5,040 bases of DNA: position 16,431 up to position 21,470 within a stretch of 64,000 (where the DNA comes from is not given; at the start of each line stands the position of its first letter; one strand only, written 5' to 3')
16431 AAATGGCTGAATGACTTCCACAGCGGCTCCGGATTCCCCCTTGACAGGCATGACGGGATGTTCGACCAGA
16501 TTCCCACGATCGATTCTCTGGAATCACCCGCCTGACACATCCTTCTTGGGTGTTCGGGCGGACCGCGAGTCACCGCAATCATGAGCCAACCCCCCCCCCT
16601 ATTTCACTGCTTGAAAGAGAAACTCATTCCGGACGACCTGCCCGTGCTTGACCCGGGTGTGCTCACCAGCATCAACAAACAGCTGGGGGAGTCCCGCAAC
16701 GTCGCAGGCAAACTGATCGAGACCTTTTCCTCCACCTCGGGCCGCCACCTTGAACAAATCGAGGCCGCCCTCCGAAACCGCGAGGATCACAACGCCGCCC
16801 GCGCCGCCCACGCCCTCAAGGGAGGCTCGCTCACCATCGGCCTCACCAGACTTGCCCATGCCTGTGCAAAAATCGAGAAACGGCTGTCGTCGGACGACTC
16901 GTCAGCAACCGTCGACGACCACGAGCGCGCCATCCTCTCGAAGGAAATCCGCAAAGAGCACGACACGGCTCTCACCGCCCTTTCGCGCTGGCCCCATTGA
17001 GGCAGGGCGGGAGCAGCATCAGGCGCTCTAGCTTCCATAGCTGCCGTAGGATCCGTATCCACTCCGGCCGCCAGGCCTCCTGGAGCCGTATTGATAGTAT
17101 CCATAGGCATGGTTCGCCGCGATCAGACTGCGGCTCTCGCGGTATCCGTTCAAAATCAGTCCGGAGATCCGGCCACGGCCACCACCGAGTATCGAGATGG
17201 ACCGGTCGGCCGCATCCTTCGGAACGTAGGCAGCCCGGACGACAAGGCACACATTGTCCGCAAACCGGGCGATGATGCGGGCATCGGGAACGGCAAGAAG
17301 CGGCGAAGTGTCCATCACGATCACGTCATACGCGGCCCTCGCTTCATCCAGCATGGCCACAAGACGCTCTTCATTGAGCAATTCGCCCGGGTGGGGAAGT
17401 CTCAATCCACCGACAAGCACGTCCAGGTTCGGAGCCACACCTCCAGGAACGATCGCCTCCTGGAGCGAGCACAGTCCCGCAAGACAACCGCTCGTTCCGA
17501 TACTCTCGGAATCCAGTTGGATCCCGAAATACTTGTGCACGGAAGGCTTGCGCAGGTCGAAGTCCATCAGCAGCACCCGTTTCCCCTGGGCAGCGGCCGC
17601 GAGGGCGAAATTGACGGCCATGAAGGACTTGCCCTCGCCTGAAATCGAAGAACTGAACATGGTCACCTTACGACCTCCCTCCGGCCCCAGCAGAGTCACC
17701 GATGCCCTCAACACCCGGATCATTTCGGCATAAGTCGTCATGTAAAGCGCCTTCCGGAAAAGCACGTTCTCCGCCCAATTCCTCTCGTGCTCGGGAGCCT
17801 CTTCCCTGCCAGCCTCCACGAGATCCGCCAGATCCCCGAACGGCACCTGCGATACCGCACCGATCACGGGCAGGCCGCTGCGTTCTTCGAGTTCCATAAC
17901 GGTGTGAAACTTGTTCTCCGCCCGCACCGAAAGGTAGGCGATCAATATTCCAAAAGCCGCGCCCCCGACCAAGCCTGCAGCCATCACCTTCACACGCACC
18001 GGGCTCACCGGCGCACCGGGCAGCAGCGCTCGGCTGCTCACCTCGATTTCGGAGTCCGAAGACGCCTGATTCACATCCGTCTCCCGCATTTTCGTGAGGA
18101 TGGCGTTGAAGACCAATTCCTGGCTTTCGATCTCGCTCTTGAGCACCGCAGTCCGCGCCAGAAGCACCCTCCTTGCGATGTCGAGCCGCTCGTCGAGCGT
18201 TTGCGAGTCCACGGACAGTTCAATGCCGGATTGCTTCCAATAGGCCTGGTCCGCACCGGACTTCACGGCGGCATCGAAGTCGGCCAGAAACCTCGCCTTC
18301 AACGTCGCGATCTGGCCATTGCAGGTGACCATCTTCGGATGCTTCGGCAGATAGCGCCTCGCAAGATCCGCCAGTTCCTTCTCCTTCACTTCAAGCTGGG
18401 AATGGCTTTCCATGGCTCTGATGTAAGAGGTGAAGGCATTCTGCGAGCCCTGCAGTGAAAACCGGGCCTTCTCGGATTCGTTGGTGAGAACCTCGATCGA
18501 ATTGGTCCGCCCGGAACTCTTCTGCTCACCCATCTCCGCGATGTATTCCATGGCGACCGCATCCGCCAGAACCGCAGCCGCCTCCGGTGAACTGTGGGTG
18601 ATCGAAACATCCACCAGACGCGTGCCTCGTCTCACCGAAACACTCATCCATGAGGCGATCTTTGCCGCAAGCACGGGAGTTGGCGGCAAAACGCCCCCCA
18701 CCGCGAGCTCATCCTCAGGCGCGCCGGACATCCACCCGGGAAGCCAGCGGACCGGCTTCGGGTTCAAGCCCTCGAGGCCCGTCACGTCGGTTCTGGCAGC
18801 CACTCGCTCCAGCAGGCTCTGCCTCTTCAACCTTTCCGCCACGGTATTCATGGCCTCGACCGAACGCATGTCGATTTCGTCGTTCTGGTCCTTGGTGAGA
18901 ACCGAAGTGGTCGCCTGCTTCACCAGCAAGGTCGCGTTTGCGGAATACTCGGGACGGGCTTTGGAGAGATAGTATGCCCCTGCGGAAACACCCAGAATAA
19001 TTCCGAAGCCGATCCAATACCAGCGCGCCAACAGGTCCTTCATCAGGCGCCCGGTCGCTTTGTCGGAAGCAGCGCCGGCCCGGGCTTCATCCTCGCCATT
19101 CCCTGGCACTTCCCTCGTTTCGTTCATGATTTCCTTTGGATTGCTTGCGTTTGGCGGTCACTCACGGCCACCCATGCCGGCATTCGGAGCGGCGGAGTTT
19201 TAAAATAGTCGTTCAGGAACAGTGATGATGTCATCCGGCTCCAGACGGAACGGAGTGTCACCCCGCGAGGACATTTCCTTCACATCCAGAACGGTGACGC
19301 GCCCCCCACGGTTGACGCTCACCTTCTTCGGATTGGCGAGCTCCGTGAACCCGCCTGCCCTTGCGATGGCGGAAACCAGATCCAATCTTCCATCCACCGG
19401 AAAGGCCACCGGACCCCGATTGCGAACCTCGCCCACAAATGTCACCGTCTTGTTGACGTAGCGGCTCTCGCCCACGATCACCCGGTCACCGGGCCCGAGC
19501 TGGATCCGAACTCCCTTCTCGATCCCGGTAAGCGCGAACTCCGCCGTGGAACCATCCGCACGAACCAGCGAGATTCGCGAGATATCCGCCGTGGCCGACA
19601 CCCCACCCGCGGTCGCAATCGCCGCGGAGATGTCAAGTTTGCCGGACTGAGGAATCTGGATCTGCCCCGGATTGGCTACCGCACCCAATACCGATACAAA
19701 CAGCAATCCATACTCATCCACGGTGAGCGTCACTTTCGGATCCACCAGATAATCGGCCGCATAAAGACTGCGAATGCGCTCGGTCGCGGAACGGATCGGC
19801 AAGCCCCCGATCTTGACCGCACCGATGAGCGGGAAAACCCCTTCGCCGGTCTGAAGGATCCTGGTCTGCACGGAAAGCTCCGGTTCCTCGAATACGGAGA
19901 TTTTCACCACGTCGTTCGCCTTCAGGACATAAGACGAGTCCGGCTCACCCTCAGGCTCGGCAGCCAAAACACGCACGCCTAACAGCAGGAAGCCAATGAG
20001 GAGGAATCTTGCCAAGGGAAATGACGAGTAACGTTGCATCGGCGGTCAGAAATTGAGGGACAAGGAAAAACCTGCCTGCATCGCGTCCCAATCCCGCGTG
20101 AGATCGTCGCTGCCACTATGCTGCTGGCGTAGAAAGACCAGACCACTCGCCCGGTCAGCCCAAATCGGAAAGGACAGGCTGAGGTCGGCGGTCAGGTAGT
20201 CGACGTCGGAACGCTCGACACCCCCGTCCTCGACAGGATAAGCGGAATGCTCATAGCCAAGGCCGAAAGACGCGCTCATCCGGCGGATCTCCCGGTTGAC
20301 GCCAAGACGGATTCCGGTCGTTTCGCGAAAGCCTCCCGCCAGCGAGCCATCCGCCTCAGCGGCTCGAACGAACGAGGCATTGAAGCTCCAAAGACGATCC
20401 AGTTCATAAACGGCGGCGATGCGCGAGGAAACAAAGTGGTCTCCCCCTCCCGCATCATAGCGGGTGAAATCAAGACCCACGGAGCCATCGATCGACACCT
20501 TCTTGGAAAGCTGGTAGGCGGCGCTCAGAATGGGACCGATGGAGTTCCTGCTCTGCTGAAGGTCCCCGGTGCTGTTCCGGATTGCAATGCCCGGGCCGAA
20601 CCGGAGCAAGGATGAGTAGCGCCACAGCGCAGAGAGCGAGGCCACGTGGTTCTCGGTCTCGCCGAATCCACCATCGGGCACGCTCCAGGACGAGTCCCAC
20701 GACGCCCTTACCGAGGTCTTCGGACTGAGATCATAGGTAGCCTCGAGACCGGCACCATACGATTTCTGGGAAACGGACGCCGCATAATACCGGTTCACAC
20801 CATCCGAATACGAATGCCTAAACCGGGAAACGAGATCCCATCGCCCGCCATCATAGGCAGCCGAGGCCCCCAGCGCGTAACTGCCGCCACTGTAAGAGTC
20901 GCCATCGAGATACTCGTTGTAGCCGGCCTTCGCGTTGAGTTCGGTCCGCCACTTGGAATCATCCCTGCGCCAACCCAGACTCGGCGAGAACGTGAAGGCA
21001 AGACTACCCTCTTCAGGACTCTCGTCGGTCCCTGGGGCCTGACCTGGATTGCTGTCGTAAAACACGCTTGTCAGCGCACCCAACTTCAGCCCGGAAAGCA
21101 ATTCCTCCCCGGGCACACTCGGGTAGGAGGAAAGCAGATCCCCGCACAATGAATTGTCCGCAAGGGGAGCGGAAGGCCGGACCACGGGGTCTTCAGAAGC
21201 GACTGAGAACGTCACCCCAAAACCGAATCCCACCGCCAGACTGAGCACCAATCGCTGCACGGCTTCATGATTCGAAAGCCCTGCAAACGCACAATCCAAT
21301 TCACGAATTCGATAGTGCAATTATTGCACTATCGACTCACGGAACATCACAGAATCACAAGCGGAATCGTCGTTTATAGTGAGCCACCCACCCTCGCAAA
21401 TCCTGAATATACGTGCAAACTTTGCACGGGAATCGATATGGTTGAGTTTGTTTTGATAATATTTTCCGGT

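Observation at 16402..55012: A 15-bp palindrome regulon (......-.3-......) links the NO cluster to EPS and PEP-CTERM genes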

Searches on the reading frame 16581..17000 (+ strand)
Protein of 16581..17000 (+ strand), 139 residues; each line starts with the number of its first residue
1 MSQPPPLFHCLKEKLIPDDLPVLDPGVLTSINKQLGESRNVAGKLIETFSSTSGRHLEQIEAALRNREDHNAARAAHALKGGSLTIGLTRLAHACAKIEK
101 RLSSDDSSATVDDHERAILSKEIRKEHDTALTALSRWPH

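Call 9: search_protein_families(library=ncbifam, proteins=[window:16581-17000:+])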
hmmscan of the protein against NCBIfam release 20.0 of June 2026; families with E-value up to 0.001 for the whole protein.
window:16581-17000:+ (139 aa): 3 families
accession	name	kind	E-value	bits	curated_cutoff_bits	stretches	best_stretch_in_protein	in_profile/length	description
TIGR02956.1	TMAO_torS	equivalog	1.6e-10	39.7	676.5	1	34-113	874-946/967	TMAO reductase system sensor histidine kinase/response regulator TorS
NF008543.0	PRK11466.1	equivalog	2.3e-05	22.4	982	1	44-107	827-890/914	TMAO reductase system sensor histidine kinase/response regulator TorS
NF008318.0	PRK11107.1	equivalog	0.0002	19.5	890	1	42-112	826-896/920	two-component sensor histidine kinase BarA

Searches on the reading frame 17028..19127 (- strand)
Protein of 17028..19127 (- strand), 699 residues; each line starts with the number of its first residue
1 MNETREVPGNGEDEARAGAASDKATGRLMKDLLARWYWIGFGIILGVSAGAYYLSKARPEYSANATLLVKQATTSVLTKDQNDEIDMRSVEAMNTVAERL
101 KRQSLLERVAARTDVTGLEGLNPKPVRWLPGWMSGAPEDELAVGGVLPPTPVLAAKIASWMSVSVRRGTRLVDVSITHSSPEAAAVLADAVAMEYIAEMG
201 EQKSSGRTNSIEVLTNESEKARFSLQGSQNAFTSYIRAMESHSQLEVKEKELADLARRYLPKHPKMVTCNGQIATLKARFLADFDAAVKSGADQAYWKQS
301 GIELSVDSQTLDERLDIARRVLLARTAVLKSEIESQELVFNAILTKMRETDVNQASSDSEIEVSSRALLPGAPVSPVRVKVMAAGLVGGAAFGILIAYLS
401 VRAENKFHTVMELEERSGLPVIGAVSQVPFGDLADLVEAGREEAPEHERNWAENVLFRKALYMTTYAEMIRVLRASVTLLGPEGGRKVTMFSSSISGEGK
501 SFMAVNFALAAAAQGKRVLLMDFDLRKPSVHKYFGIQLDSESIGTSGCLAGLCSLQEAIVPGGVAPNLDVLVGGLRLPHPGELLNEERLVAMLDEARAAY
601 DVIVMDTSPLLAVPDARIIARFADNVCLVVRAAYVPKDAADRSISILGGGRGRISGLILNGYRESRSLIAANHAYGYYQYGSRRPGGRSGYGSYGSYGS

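Call 10: search_protein_families(library=ncbifam, proteins=[window:17028-19127:-])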
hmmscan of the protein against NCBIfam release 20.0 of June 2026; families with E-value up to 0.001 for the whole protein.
window:17028-19127:- (699 aa): 18 families
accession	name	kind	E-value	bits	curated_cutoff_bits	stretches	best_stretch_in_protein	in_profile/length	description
TIGR01005.1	eps_transp_fam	subfamily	9.1e-45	153.1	411.7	2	229-640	283-696/754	exopolysaccharide transport protein family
NF008568.0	PRK11519.1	equivalog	1.9e-37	128.9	1068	1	328-681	374-714/720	tyrosine-protein kinase Wzc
TIGR01007.1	eps_fam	subfamily_domain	8.4e-34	116.9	108.05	1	470-676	3-204/204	polysaccharide biosynthesis tyrosine autokinase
NF007350.0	PRK09841.1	equivalog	1.1e-32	113.1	1248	1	328-682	372-722/726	tyrosine-protein kinase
TIGR03018.1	pepcterm_TyrKin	hypoth_equivalog_domain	8.1e-30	103.7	230.65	1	484-660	33-207/207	XrtA-associated tyrosine autokinase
TIGR03029.1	EpsG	equivalog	3.7e-27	95.2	313.8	1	466-632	83-245/274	chain length determinant protein tyrosine kinase EpsG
TIGR03007.1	pepcterm_ChnLen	equivalog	1.9e-15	56.1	278.85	2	363-428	398-463/498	XrtA system polysaccharide chain length determinant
TIGR03017.1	EpsF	equivalog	4.9e-13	48.6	422.75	1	245-425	263-443/444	chain length determinant protein EpsF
TIGR01006.1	polys_exp_MPA1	subfamily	6.1e-07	29.1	296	0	346-427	142-223/226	CspC family polysaccharide chain length determinant protein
NF041546.1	ParA_partition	equivalog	6.8e-07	29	180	0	497-525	10-38/203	ParA family partition ATPase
NF041136.1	MrpORP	equivalog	9e-07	28.5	450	1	491-541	10-60/365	iron-sulfur cluster carrier protein MrpORP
NF047398.1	AAA_KGGVGR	domain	1.3e-06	28.9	90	1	487-547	3-63/190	KGGVGR-motif variant AAA ATPase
NF008669.0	PRK11670.1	equivalog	1.9e-06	27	348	1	471-537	92-158/369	iron-sulfur cluster carrier protein ApbC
TIGR01968.1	minD_bact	equivalog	1.3e-05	24.7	212.9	1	488-663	3-174/261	septum site-determining protein MinD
TIGR03815.1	CpaE_hom_Actino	equivalog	1.9e-05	24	154.45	1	468-645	95-267/340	septum site-determining protein Ssd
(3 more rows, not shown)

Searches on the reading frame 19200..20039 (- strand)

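Call 10: search_protein_families(library=ncbifam, proteins=[window:19200-20039:-])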
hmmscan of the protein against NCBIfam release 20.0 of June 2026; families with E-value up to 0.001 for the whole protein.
window:19200-20039:- (279 aa): 4 families
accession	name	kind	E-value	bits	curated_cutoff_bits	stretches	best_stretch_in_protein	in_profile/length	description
TIGR03028.1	EpsE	equivalog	1.5e-28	99.7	262.65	1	37-279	2-239/239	polysaccharide export protein EpsE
NF041843.1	EpsY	equivalog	4.7e-21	75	320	2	28-164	44-177/211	exopolysaccharide export protein EpsY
TIGR03027.2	pepcterm_export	equivalog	1.6e-19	70.2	180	2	36-192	2-167/169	XrtA/PEP-CTERM system exopolysaccharide export protein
NF011658.0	PRK15078.1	subfamily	8.6e-15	54.4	333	2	37-206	85-264/380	polysaccharide export protein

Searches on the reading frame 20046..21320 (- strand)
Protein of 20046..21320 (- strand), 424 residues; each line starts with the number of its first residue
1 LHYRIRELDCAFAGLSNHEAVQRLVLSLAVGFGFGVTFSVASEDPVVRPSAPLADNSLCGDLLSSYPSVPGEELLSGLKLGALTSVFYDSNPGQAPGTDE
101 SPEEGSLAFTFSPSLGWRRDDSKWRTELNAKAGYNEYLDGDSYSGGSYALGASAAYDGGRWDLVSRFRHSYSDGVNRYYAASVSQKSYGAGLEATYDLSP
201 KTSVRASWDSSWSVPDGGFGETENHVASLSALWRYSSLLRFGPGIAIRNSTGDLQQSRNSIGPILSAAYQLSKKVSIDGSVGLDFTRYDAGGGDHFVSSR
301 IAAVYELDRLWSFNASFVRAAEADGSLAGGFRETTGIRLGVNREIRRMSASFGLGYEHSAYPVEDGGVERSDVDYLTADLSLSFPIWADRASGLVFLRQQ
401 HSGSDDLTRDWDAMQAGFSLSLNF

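Call 10: search_protein_families(library=ncbifam, proteins=[window:20046-21320:-])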
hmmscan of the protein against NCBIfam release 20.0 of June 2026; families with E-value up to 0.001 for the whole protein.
window:20046-21320:- (424 aa): 1 family
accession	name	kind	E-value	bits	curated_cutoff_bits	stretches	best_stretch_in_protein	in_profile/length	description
TIGR03016.1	pepcterm_hypo_1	hypoth_equivalog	0.00013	21.1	90.85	0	168-209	373-413/477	TIGR03016 family PEP-CTERM system-associated outer membrane protein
